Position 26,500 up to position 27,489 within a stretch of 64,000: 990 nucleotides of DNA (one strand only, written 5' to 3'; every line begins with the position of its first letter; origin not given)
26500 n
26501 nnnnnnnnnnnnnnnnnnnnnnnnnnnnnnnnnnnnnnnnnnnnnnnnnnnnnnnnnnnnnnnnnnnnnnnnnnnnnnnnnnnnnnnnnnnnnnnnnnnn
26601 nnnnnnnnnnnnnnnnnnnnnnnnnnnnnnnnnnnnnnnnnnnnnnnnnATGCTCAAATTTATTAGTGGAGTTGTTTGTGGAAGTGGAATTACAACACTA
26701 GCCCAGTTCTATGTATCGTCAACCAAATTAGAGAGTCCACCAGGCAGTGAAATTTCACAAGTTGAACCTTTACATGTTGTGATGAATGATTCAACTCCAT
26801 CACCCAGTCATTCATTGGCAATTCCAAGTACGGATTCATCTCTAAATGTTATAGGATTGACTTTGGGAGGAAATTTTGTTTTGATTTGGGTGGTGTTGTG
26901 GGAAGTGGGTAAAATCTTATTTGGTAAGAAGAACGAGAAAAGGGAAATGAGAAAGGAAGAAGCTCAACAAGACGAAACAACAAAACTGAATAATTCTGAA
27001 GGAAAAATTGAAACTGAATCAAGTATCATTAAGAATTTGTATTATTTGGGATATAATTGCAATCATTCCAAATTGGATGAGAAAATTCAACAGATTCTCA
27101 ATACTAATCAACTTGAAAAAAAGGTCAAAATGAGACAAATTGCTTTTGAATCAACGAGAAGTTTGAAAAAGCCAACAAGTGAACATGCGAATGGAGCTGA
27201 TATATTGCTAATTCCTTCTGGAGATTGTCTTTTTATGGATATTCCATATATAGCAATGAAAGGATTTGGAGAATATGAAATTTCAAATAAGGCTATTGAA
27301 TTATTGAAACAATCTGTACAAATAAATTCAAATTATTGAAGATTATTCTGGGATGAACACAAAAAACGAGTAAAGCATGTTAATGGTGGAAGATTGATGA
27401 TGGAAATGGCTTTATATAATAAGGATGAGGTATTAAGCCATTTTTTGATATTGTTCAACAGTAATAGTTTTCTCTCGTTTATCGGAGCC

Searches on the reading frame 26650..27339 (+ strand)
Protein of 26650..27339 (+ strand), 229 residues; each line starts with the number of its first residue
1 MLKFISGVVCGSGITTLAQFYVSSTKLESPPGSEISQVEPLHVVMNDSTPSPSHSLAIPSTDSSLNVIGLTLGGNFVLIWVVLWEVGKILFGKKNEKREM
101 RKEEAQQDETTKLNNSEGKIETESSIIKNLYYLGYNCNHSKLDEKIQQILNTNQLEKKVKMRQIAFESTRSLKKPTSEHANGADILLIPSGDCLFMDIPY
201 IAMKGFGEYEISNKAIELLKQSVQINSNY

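Call 5: search_protein_families(library=pfam, proteins=[window:26650-27339:+])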
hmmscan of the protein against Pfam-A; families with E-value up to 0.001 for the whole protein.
window:26650-27339:+ (229 aa): 0 families

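Call 17: find_homologous_proteins(query=window:26650-27339:+)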
Query window:26650-27339:+ (229 aa): 3 proteins with E <= 0.001 among 172 candidates.
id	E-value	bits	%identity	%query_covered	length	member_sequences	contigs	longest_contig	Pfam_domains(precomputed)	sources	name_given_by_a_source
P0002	1.1e-145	501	100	100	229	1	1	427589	-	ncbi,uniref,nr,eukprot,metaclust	ncbi:predicted protein [Naegleria gruberi]|uniref:Predicted protein n=1 Tax=Naegleria gruberi TaxID=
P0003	3.9e-138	476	96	100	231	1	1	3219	-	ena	-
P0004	6.0e-39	152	64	55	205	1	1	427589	-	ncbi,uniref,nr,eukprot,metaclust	ncbi:predicted protein [Naegleria gruberi]|uniref:Predicted protein n=1 Tax=Naegleria gruberi TaxID=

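Call 21: find_encoding_contigs(protein=P0003, flank=10000, max_places=6)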
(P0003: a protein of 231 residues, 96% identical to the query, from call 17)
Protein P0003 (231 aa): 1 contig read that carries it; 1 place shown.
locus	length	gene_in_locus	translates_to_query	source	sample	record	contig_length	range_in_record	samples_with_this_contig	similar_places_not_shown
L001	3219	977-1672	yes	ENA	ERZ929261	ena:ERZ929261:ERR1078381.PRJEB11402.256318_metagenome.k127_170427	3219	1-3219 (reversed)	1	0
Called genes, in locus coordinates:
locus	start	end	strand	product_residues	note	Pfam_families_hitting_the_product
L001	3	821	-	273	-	?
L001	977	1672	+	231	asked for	-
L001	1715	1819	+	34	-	-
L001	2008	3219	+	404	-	?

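Call 33: search_protein_families(library=pfam, proteins=[window:26650-27339:+], max_evalue=10)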
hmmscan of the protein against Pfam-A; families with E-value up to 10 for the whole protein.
window:26650-27339:+ (229 aa): 0 families

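Call 56: find_related_loci(query=A3, collection=metagenome_contigs, flank=3000)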
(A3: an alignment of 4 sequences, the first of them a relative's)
Query A3 (229 aa) in metagenome_contigs; peptide patterns used: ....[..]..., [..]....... (x = any residue, [..] = any of these).
160 stretches matched a pattern, but none encodes a relative of the query by tblastn (E <= 1e-3).

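Call 69: predict_structure(alignment_id=A4)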
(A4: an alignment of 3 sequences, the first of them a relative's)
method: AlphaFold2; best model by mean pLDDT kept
length: 229 residues; sequences in the alignment: 3
mean_pLDDT: 30.4   pTM: 0.21
mean pLDDT of the five models: 30.4, 30.4, 29.9, 29.5, 29.3
residues with pLDDT >= 90: 0; 70-90: 0; 50-70: 0; < 50: 229
segments of 3 or more residues with pLDDT < 50: 1-229
pLDDT, mean of each block of 10 residues (from residue 1): 20 24 25 24 24 23 23 23 25 27 29 27 38 43 47 33 40 39 43 31 32 33 26
secondary structure, 60 per line:
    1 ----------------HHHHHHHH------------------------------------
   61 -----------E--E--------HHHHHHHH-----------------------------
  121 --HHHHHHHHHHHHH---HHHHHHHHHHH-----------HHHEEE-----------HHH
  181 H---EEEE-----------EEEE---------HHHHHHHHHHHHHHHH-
elements in order: H17-24 H84-91 H123-135 H139-149 E164-166 H178-181 E185-188 E200-203 H213-228
